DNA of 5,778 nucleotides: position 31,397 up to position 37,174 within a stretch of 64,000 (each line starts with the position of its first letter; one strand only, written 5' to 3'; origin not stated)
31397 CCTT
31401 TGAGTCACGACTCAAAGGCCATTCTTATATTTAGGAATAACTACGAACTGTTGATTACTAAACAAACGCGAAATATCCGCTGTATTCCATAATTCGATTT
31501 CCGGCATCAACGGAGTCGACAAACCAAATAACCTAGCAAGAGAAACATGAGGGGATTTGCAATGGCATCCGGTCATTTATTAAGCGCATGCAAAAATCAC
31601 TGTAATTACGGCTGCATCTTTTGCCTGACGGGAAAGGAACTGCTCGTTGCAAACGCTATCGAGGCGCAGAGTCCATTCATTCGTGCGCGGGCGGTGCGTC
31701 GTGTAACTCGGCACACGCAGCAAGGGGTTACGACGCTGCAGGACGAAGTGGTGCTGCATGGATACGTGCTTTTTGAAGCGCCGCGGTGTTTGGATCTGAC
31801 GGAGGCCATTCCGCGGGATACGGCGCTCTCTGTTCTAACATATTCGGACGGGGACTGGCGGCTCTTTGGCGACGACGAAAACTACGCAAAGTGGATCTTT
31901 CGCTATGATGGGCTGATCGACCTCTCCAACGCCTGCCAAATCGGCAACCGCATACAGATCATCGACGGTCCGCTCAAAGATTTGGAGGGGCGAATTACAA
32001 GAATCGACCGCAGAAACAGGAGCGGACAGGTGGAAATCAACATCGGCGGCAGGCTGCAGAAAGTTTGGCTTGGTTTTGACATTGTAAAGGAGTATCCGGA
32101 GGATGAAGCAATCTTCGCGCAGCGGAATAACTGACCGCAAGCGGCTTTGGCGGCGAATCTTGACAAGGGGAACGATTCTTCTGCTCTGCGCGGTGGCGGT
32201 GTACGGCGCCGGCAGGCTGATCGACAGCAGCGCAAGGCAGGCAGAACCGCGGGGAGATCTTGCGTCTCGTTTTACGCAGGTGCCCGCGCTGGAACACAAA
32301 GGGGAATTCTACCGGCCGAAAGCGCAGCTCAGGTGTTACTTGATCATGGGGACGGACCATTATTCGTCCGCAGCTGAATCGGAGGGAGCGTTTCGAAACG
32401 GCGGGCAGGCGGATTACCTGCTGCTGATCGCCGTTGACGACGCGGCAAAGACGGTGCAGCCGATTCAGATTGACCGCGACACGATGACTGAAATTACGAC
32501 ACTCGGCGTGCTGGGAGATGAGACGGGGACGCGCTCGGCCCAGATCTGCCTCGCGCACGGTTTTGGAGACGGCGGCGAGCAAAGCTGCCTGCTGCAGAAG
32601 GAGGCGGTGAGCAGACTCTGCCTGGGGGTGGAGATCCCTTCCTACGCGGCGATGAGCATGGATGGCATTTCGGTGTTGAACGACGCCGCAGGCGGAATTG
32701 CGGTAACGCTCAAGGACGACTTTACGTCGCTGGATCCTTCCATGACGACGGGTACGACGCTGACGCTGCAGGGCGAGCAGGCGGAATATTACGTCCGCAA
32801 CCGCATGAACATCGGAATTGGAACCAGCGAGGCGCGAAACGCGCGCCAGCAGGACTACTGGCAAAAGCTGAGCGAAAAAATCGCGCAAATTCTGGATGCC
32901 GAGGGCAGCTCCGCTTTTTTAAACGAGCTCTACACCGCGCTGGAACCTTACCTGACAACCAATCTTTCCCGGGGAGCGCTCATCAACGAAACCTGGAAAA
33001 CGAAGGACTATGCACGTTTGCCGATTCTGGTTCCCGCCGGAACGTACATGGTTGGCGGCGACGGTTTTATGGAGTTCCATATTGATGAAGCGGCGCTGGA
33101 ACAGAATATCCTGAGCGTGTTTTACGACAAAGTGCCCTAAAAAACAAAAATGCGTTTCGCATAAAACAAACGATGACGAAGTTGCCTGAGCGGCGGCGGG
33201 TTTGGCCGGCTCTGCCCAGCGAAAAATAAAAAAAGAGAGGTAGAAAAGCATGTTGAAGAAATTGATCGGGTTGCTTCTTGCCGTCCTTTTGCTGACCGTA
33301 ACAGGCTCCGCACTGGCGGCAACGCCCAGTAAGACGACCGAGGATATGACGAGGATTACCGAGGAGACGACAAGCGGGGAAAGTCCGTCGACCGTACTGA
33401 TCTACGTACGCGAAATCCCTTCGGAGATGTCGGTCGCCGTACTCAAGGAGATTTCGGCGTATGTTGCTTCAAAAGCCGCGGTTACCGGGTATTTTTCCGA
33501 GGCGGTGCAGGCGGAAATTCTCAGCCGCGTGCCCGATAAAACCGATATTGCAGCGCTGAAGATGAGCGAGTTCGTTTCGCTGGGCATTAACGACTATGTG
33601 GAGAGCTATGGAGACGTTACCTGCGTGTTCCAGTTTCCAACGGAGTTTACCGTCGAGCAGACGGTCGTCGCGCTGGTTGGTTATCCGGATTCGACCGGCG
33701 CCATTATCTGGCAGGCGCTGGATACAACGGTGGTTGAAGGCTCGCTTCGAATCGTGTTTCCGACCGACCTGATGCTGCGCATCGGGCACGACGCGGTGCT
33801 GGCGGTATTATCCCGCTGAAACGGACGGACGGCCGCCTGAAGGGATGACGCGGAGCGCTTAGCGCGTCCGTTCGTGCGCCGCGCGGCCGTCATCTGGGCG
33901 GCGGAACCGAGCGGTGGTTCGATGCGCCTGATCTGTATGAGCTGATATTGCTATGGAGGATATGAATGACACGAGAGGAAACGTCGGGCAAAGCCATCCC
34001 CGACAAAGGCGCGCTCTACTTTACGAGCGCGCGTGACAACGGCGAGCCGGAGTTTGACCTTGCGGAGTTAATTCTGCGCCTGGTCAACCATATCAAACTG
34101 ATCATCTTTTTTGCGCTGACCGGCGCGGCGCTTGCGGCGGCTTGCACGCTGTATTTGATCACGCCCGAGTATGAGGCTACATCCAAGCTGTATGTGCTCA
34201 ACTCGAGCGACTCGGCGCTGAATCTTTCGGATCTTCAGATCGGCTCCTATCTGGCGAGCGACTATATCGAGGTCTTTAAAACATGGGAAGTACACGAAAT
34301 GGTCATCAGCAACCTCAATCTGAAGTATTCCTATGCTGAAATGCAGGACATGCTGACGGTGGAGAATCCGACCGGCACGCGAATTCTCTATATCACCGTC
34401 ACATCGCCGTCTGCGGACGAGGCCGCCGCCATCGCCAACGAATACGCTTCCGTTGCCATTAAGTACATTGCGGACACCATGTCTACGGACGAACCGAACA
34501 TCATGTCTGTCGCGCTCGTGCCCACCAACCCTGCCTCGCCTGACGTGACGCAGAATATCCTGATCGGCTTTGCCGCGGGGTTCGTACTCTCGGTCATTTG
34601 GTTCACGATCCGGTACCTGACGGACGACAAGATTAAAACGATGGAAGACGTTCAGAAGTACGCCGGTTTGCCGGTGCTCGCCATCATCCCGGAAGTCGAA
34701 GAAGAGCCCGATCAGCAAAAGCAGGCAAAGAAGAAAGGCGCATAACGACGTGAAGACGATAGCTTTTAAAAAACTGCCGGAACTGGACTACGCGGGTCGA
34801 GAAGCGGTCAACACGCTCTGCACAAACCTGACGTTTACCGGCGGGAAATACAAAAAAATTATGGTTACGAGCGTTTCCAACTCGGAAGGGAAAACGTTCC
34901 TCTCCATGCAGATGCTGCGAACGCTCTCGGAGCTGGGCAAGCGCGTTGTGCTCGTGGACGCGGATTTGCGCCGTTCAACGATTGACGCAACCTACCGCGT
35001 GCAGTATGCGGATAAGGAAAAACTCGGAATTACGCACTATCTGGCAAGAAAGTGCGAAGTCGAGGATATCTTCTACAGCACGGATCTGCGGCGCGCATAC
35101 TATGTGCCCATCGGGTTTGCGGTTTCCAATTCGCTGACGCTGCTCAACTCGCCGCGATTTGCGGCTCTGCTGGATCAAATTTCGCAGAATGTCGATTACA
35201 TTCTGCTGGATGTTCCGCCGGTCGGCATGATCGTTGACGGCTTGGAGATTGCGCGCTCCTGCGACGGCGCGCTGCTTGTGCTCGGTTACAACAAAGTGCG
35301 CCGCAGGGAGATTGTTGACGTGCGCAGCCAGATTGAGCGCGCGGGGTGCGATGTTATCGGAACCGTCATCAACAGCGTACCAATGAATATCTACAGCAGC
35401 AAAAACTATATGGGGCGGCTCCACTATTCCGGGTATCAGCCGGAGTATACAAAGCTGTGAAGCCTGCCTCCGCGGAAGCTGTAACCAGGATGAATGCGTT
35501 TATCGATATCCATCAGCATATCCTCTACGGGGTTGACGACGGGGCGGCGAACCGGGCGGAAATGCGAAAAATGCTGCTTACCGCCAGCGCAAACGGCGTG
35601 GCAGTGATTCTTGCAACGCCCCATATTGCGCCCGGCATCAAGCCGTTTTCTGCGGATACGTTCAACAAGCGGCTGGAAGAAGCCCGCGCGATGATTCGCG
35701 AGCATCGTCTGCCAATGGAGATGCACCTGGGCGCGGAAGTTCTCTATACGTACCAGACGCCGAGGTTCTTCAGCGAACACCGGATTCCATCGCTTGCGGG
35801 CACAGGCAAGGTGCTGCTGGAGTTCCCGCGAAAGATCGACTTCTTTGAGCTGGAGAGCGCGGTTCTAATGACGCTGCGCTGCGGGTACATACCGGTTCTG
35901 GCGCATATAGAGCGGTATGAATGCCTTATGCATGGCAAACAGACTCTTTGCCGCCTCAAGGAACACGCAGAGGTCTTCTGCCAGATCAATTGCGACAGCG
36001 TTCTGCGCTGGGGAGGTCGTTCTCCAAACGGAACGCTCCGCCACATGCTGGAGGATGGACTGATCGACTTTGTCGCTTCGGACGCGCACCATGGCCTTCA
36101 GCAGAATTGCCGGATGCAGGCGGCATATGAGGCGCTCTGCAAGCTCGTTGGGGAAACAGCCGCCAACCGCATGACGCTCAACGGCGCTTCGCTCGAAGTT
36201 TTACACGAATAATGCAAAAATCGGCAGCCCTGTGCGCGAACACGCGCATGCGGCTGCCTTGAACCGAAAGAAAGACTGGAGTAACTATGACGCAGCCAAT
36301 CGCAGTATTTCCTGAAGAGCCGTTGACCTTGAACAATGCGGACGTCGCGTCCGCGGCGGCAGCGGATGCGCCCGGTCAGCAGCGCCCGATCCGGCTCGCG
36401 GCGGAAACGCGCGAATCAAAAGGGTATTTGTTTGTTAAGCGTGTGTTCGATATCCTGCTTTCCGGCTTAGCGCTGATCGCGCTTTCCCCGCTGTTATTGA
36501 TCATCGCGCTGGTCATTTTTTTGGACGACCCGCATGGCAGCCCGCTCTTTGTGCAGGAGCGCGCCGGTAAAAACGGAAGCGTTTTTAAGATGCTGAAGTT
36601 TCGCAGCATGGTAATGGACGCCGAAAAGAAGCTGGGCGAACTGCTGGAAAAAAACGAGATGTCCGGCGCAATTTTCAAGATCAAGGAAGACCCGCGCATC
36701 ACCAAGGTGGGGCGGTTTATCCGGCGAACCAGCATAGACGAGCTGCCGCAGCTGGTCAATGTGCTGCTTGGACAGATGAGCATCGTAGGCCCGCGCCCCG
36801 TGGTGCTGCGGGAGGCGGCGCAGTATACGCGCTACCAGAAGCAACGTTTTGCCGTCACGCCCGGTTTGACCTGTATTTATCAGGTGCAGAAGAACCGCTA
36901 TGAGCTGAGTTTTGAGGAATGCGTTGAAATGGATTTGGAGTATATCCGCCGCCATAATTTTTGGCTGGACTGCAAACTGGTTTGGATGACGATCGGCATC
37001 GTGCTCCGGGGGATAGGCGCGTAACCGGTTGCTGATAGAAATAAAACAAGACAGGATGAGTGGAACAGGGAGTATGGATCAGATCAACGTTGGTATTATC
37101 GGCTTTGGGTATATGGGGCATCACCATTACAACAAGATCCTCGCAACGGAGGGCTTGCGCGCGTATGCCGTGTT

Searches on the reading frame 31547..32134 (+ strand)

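Call 6: search_protein_families(library=pfam, proteins=[window:31547-32134:+], max_evalue=0.001)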
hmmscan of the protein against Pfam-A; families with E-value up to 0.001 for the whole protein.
window:31547-32134:+ (195 aa): 1 family
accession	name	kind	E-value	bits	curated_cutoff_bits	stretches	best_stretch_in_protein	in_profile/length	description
PF00467.35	KOW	-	0.00028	21.1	22.3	1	133-164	2-31/32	KOW motif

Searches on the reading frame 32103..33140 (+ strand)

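Call 6: search_protein_families(library=pfam, proteins=[window:32103-33140:+], max_evalue=0.001)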
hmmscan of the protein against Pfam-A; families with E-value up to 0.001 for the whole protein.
window:32103-33140:+ (345 aa): 1 family
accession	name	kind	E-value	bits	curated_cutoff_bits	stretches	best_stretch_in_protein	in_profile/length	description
PF03816.19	LytR_cpsA_psr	-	6.7e-16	59.2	24.6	1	103-261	2-149/150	LytR_cpsA_psr family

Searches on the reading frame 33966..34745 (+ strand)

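Call 6: search_protein_families(library=pfam, proteins=[window:33966-34745:+], max_evalue=0.001)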
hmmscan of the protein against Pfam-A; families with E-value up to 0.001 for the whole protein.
window:33966-34745:+ (259 aa): 1 family
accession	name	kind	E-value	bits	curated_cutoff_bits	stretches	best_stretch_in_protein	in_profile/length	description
PF02706.20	Wzz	-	8.1e-15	55.3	25.5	1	29-117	2-91/91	Chain length determinant protein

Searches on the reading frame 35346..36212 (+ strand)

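Call 6: search_protein_families(library=pfam, proteins=[window:35346-36212:+], max_evalue=0.001)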
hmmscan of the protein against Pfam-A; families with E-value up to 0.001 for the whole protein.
window:35346-36212:+ (288 aa): 1 family
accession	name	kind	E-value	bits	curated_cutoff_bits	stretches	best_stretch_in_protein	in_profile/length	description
PF19567.5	CpsB_CapC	-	5.5e-52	177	27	1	52-279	1-227/234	Capsular polysaccharide synthesis, CpsB/CapC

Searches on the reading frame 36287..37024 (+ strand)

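Call 6: search_protein_families(library=pfam, proteins=[window:36287-37024:+], max_evalue=0.001)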
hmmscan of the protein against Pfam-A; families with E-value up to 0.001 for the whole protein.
window:36287-37024:+ (245 aa): 1 family
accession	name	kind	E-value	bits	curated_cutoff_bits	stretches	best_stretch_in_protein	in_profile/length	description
PF02397.22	Bac_transf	-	1.6e-65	220.5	27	1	51-240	1-178/179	Bacterial sugar transferase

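Call 44: search_protein_families(library=ncbifam, proteins=[window:36287-37024:+], max_evalue=0.00001)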
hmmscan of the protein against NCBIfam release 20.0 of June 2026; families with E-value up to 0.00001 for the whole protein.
window:36287-37024:+ (245 aa): 10 families
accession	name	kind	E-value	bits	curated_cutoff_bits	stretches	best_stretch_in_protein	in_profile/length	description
TIGR03025.1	EPS_sugtrans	subfamily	2.9e-77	260.8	295.55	1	41-245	248-444/445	exopolysaccharide biosynthesis polyprenyl glycosylphosphotransferase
NF041877.1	EPS_EpsZ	equivalog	1.2e-65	222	800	1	48-245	263-458/459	exopolysaccharide biosynthesis polyisoprenyl-phosphate hexose-1-phosphate transferase EpsZ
TIGR03022.1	WbaP_sugtrans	subfamily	1.8e-65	222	403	1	46-245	254-455/456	undecaprenyl-phosphate galactose phosphotransferase WbaP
TIGR03023.1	WcaJ_sugtrans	equivalog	8.2e-62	209.9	410.75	1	46-241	258-448/453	undecaprenyl-phosphate glucose phosphotransferase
NF052601.1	undeca_RfbP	equivalog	3.1e-60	203.5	330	1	39-240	33-236/244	undecaprenyl-phosphate galactose phosphotransferase family protein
TIGR03013.1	EpsB_2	subfamily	2.1e-45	155.6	393.35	1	49-244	253-441/443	TIGR03013 family XrtA/PEP-CTERM system glycosyltransferase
NF011751.0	PRK15204.1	equivalog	6.4e-43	147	907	1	47-245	276-475/476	undecaprenyl-phosphate galactose phosphotransferase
NF007518.0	PRK10124.1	equivalog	1.9e-40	139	684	1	49-236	272-454/464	undecaprenyl-phosphate glucose phosphotransferase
NF050817.1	PolSacchBiosHfsE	equivalog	9.7e-39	133.4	750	1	41-240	262-460/467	polysaccharide biosynthesis protein HfsE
NF045514.1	glycotran_HepC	equivalog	1.7e-23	83.1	140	1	41-179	107-219/220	heterocyst development glycosyltransferase HepC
